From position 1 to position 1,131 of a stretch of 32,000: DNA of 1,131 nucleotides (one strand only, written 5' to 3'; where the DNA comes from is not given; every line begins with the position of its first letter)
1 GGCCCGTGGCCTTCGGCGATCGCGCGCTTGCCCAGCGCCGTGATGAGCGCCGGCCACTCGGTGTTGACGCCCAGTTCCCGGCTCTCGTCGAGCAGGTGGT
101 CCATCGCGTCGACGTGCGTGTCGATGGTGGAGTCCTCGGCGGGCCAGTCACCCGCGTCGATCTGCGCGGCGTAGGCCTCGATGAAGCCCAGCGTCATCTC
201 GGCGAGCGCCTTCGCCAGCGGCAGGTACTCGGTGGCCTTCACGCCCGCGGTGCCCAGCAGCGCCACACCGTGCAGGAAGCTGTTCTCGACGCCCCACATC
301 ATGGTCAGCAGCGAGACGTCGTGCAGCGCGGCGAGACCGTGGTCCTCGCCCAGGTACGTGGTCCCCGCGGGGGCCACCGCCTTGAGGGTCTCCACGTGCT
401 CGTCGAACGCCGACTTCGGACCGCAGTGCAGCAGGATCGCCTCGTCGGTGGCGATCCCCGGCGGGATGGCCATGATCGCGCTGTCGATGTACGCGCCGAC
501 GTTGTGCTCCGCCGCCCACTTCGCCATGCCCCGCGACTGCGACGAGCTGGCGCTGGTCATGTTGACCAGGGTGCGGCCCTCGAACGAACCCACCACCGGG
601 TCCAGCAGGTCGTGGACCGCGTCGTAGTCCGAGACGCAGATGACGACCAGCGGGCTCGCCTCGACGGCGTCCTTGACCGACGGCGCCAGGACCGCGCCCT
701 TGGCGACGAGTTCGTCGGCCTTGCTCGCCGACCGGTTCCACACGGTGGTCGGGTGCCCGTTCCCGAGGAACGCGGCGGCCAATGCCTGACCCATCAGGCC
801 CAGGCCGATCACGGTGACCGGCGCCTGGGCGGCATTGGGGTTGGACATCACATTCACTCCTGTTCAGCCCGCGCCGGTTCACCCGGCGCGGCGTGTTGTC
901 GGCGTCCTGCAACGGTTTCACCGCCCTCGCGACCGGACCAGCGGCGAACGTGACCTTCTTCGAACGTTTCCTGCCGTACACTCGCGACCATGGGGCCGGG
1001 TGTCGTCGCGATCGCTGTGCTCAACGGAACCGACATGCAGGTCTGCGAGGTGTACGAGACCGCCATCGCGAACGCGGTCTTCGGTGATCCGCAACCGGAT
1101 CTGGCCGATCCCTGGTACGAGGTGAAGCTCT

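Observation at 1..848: IRED-like gene hidden at the window edge and absent from the ORF track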

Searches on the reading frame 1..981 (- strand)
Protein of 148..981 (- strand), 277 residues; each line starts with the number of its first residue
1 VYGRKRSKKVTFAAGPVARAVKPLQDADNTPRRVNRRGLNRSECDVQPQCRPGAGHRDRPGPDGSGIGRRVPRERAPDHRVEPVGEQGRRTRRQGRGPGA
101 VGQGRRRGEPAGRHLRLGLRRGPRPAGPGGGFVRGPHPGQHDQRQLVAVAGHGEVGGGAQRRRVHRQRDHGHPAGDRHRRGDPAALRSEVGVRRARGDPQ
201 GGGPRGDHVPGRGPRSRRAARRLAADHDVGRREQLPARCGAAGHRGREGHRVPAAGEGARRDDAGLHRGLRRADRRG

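Call 4: search_protein_families(library=pfam, proteins=[window:1-848:-], max_evalue=0.01)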
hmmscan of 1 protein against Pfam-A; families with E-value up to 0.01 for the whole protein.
window:1-848:- (282 aa): 9 families
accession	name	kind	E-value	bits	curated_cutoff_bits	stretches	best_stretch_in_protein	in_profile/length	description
PF21761.2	RedAm-like_C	-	1.4e-36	126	27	1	169-282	1-114/127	NADPH-dependent reductive aminase-like, C-terminal domain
PF03446.21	NAD_binding_2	-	2.6e-22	80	21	1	11-167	2-161/161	NAD binding domain of 6-phosphogluconate dehydrogenase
PF03807.23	F420_oxidored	-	1.5e-08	35.5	21.6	1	11-98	2-92/94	NADP oxidoreductase coenzyme F420-dependent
PF03435.24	Sacchrp_dh_NADP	-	3.7e-05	24.5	25.1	1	11-165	1-128/129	Saccharopine dehydrogenase NADP binding domain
PF01488.26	Shikimate_DH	-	0.00011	22.8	24.3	1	5-51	9-56/138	Shikimate / quinate 5-dehydrogenase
PF01210.29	NAD_Gly3P_dh_N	-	0.00012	22.5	23.1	1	11-48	2-39/158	NAD-dependent glycerol-3-phosphate dehydrogenase N-terminus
PF02826.25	2-Hacid_dh_C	-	0.00025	20.9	25.1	1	8-83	36-110/178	D-isomer specific 2-hydroxyacid dehydrogenase, NAD binding domain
PF02737.24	3HCDH_N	-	0.00044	20.7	22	1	11-49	2-40/180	3-hydroxyacyl-CoA dehydrogenase, NAD binding domain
PF02558.23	ApbA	-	0.0026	17.8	22.2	1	11-56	1-45/150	Ketopantoate reductase PanE/ApbA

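Call 5: search_protein_families(library=ncbifam, proteins=[window:1-848:-], max_evalue=0.01)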
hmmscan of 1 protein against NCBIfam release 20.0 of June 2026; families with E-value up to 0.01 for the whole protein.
window:1-848:- (282 aa): 24 families
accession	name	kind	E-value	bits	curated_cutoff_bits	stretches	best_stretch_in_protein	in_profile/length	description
TIGR01505.1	tartro_sem_red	equivalog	1e-15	57.7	340.75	1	11-168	2-161/291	2-hydroxy-3-oxopropionate reductase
NF008592.0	PRK11559.1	equivalog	4.7e-13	49.1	397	1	11-167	5-163/296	2-hydroxy-3-oxopropionate reductase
NF043037.1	ThreonDh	equivalog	7.5e-10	38.7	350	1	9-176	3-172/297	L-threonate dehydrogenase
NF011633.0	PRK15059.1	equivalog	1.6e-09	37.4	451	1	12-131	4-125/292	2-hydroxy-3-oxopropionate reductase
TIGR01692.1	HIBADH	equivalog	2.8e-08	33.4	291.6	1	14-167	2-157/288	3-hydroxyisobutyrate dehydrogenase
NF012005.0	PRK15461.1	equivalog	2e-07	30.5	348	1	10-90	3-83/298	sulfolactaldehyde 3-reductase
NF007161.0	PRK09599.1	subfamily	2.1e-06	27.2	271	1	11-167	3-164/302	NADP-dependent phosphogluconate dehydrogenase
NF005108.0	PRK06545.1-6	equivalog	1.1e-05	24.7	327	1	5-100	7-105/321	prephenate dehydrogenase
NF006765.0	PRK09287.1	equivalog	1.7e-05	23.9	413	1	8-50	3-45/476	NADP-dependent phosphogluconate dehydrogenase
NF005814.0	PRK07680.1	equivalog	0.00011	21.5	278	1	11-100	3-98/275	late competence protein ComER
TIGR00873.1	gnd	equivalog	0.00018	20.5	426.7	1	11-51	2-42/467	decarboxylating NADP(+)-dependent phosphogluconate dehydrogenase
NF006409.0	PRK08655.1-3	equivalog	0.00046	19.8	310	1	15-114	8-107/290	prephenate dehydrogenase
NF000939.0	PRK00094.1-1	equivalog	0.00051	19.2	473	1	7-48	4-45/339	NAD(P)H-dependent glycerol-3-phosphate dehydrogenase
NF011212.0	PRK14619.1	equivalog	0.0014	17.9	377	1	8-53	5-51/309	NAD(P)H-dependent glycerol-3-phosphate dehydrogenase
NF005111.0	PRK06545.2-3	equivalog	0.0018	17.3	344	1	5-127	10-130/371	prephenate dehydrogenase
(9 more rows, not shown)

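Call 6: search_solved_structures(query=window:1-848:-, max_evalue=0.001, show_alignments=3)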
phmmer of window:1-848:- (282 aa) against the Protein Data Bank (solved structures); distinct sequences matched with E-value up to 0.001: 81 (the best 60 are shown).
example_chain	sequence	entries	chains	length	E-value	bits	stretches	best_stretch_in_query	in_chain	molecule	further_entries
8j44_A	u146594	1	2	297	1e-105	356.4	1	1-281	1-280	6-phosphogluconate dehydrogenase NAD-binding protein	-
8whg_A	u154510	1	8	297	7.3e-104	350.2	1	1-281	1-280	6-phosphogluconate dehydrogenase NAD-binding protein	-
7osn_A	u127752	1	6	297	1.5e-103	349.2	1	1-281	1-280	6-phosphogluconate dehydrogenase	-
9h4f_A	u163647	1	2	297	2.8e-100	338.5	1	1-281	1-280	6-phosphogluconate dehydrogenase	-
7xe8_C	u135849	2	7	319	7e-95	320.8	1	5-281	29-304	6-phosphogluconate dehydrogenase NAD-binding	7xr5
5ocm_A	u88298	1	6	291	4.2e-94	318.2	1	10-282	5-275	NAD_Gly3P_dh, NAD-dependent glycerol-3-phosphate dehydrogenase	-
3zgy_A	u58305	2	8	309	8.6e-93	313.9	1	1-282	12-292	R-IMINE REDUCTASE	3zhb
8jku_A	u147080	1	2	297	9.9e-83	280.9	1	8-282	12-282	Ancestral imine reductase N559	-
8hwy_A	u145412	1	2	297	1.6e-78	267.1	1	8-282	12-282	ancestral imine reductase mutant N559_M6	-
8jyt_A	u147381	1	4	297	1.5e-72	247.6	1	8-282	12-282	ancestra imine reductase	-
8j43_A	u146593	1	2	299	2.1e-71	243.8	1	8-282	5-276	Beta-hydroxyacid dehydrogenase, 3-hydroxyisobutyrate dehydrogenase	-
9vw7_A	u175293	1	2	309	3.4e-66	226.7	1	10-280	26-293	Dehydrogenase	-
9vvs_B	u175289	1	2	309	1.2e-64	221.6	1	10-280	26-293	Dehydrogenase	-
4oqy_A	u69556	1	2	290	4.1e-63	216.6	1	9-280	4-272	(S)-imine reductase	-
9j67_A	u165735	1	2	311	1.2e-60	208.5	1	7-282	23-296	IR104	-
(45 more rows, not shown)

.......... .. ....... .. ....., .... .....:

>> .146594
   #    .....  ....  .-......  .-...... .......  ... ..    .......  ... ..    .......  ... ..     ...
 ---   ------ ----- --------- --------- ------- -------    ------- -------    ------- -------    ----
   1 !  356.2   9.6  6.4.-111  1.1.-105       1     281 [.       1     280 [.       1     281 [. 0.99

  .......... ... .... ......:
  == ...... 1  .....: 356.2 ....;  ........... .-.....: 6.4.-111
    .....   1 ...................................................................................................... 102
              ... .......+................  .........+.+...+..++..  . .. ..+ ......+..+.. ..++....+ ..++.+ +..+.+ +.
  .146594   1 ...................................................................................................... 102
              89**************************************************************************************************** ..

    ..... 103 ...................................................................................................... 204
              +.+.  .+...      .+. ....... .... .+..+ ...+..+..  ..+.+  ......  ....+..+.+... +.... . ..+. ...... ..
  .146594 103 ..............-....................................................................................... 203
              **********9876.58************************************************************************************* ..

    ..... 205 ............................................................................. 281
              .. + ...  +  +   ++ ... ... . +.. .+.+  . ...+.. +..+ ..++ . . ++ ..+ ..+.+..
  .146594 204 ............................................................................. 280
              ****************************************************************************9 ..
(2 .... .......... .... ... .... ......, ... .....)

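Call 12: find_related_loci(query=window:1-848:-, collection=genome_contigs, flank=10000)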
Query window:1-848:- (282 aa) in genome_contigs; peptide patterns used: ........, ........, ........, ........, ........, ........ (x = any residue, [..] = any of these).
57 stretches matched a pattern; 8 encode a relative of the query (tblastn E <= 1e-3); 8 distinct loci.
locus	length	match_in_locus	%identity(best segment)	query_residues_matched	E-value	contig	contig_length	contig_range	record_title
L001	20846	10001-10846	93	1-282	2e-176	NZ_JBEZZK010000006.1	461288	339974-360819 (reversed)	Streptosporangium sp. NPDC023963 NPDC023963_104_C5.ctg-0006, whole genome shotgun sequence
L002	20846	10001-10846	91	1-282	6e-175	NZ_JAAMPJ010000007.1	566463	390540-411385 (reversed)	Lentzea alba strain NEAU-D13 Scaffold7, whole genome shotgun sequence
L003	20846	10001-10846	92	1-282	1e-174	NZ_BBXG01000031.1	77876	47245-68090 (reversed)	Herbidospora cretacea strain NBRC 15474, whole genome shotgun sequence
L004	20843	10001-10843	92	1-282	1e-173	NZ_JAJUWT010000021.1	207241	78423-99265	Saccharothrix sp. S26 21, whole genome shotgun sequence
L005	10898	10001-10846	91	1-282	3e-173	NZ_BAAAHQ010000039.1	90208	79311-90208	Nonomuraea longicatena strain JCM 11136 sequence039, whole genome shotgun sequence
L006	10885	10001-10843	75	1-281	4e-142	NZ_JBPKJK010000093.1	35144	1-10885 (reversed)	Saccharothrix sp. Mg75 93, whole genome shotgun sequence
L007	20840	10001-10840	57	1-282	3e-101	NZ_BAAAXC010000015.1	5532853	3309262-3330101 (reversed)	Nonomuraea roseola strain JCM 3323 sequence15, whole genome shotgun sequence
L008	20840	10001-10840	59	1-281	2e-99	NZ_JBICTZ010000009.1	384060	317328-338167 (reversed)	Micromonospora sp. NPDC048935 NPDC048935_83_G3.ctg-0009, whole genome shotgun sequence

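Call 22: search_protein_families(library=pfam, proteins=[L004:11462-12991:+, L004:13377-15065:+, L004:15244-16431:+, L004:16391-18799:-, L004:19556-20818:+, L001:7225-8202:+, L008:6116-7456:+, L008:7488-8318:+, L008:10948-12474:+, L008:13885-14772:+], max_evalue=0.0001)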
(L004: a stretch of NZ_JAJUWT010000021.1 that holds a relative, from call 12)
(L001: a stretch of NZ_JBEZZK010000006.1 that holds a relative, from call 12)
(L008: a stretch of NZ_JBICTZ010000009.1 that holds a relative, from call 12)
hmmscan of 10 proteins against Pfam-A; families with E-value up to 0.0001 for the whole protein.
L004:11462-12991:+ (509 aa): 9 families
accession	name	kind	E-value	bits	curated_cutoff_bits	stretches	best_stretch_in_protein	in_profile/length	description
PF01593.30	Amino_oxidase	-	5.7e-44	151.5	19.8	1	68-474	1-439/443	Flavin containing amine oxidoreductase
PF13450.12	NAD_binding_8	-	2.3e-13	50.6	21.9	1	63-126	1-66/68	NAD(P)-binding Rossmann-like domain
PF01266.30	DAO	-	9.6e-09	35.6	27.9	1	60-101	1-43/353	FAD dependent oxidoreductase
PF07992.20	Pyr_redox_2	-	1.9e-08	34.5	26.1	1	59-109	1-52/291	Pyridine nucleotide-disulphide oxidoreductase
PF12831.13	FAD_oxidored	-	6.8e-08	32.7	27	1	60-97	1-38/416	FAD dependent oxidoreductase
PF00890.30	FAD_binding_2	-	2.2e-06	27.6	20.4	1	60-97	1-38/414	FAD binding domain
PF01946.23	Thi4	-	9.1e-06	25.5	26.2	1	59-99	18-59/235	Thi4 family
PF05834.18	Lycopene_cycl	-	1.4e-05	24.8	23.4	0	60-125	1-65/380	Lycopene cyclase protein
PF03486.20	HI0933_like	-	1.9e-05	24.7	50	0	60-94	2-36/244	HI0933-like protein Rossmann domain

L004:13377-15065:+ (562 aa): 9 families
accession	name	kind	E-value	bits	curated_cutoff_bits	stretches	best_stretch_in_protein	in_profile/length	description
PF01593.30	Amino_oxidase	-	4.6e-45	155.2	19.8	1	121-527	1-439/443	Flavin containing amine oxidoreductase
PF13450.12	NAD_binding_8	-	1.8e-12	47.8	21.9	1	116-179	1-66/68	NAD(P)-binding Rossmann-like domain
PF01266.30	DAO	-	1.2e-09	38.6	27.9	1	113-152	1-41/353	FAD dependent oxidoreductase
PF12831.13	FAD_oxidored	-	7.6e-08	32.5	27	1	113-161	1-48/416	FAD dependent oxidoreductase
PF07992.20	Pyr_redox_2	-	2e-07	31.2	26.1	1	112-163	1-53/291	Pyridine nucleotide-disulphide oxidoreductase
PF00890.30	FAD_binding_2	-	3.4e-06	27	20.4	1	113-150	1-38/414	FAD binding domain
PF03486.20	HI0933_like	-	5.6e-06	26.4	50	0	113-147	2-36/244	HI0933-like protein Rossmann domain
PF01946.23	Thi4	-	9.8e-06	25.4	26.2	1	112-152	18-59/235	Thi4 family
PF05834.18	Lycopene_cycl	-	2.6e-05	23.9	23.4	0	113-178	1-65/380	Lycopene cyclase protein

L004:15244-16431:+ (395 aa): 1 family
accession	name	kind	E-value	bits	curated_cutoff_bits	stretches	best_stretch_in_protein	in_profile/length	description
PF00067.27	p450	-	6.2e-37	127.9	22.8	1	31-371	42-438/462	Cytochrome P450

L004:16391-18799:- (802 aa): 3 families
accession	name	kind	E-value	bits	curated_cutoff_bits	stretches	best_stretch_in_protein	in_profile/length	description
PF03704.23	BTAD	-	9.9e-46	156.2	22.1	1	101-246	1-146/146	Bacterial transcriptional activator domain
PF13191.12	AAA_16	-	5.4e-15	56.7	32.6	1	499-684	2-167/167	AAA ATPase domain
PF00486.34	Trans_reg_C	-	1.2e-06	28.9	26.2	1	25-94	9-77/77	Transcriptional regulatory protein, C terminal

L004:19556-20818:+ (420 aa): 2 families
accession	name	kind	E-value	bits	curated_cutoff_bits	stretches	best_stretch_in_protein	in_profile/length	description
PF13224.11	DUF4032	-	6e-62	208.7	23.8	1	227-392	2-163/163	Domain of unknown function (DUF4032)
PF06293.20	Kdo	-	2.8e-06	27.3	21.3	1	60-174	53-171/207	Lipopolysaccharide kinase (Kdo/WaaP) family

L001:7225-8202:+ (325 aa): 2 families
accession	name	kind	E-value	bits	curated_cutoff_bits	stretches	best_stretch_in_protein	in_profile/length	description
PF05368.20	NmrA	-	1.9e-11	44.6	27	1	51-310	3-287/298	NmrA-like family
PF13460.12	NAD_binding_10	-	8.7e-11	42.5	27.2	1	57-219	1-182/184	NAD(P)H-binding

L008:6116-7456:+ (446 aa): 4 families
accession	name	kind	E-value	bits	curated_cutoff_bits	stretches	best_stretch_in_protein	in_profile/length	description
PF01494.25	FAD_binding_3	-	3e-09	37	22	0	119-348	97-317/349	FAD binding domain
PF01266.30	DAO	-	2e-07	31.3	27.9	0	137-347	163-352/353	FAD dependent oxidoreductase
PF07992.20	Pyr_redox_2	-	2e-06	27.9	26.1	0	9-41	3-31/291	Pyridine nucleotide-disulphide oxidoreductase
PF00890.30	FAD_binding_2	-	2.5e-06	27.4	20.4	0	127-198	147-216/414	FAD binding domain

L008:7488-8318:+ (276 aa): 4 families
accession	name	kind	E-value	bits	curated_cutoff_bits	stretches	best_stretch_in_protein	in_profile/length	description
PF13460.12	NAD_binding_10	-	1.2e-12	48.5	27.2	1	11-174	1-183/184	NAD(P)H-binding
PF05368.20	NmrA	-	2.4e-10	40.9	27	1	4-238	2-264/298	NmrA-like family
PF01370.27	Epimerase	-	6.5e-07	29.4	20.9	0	7-71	1-79/240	NAD dependent epimerase/dehydratase family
PF04321.23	RmlD_sub_bind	-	3e-05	23.7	27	0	7-63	3-56/287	RmlD substrate binding domain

L008:10948-12474:+ (508 aa): 1 family
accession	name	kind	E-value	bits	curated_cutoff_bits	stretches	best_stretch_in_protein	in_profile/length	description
PF03704.23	BTAD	-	2.7e-42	145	22.1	1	124-268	1-146/146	Bacterial transcriptional activator domain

L008:13885-14772:+ (295 aa): 1 family
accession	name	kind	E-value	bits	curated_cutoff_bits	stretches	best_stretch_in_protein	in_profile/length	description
PF02668.22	TauD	-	7.1e-38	131.5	27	1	11-270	9-255/267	Taurine catabolism dioxygenase TauD, TfdA family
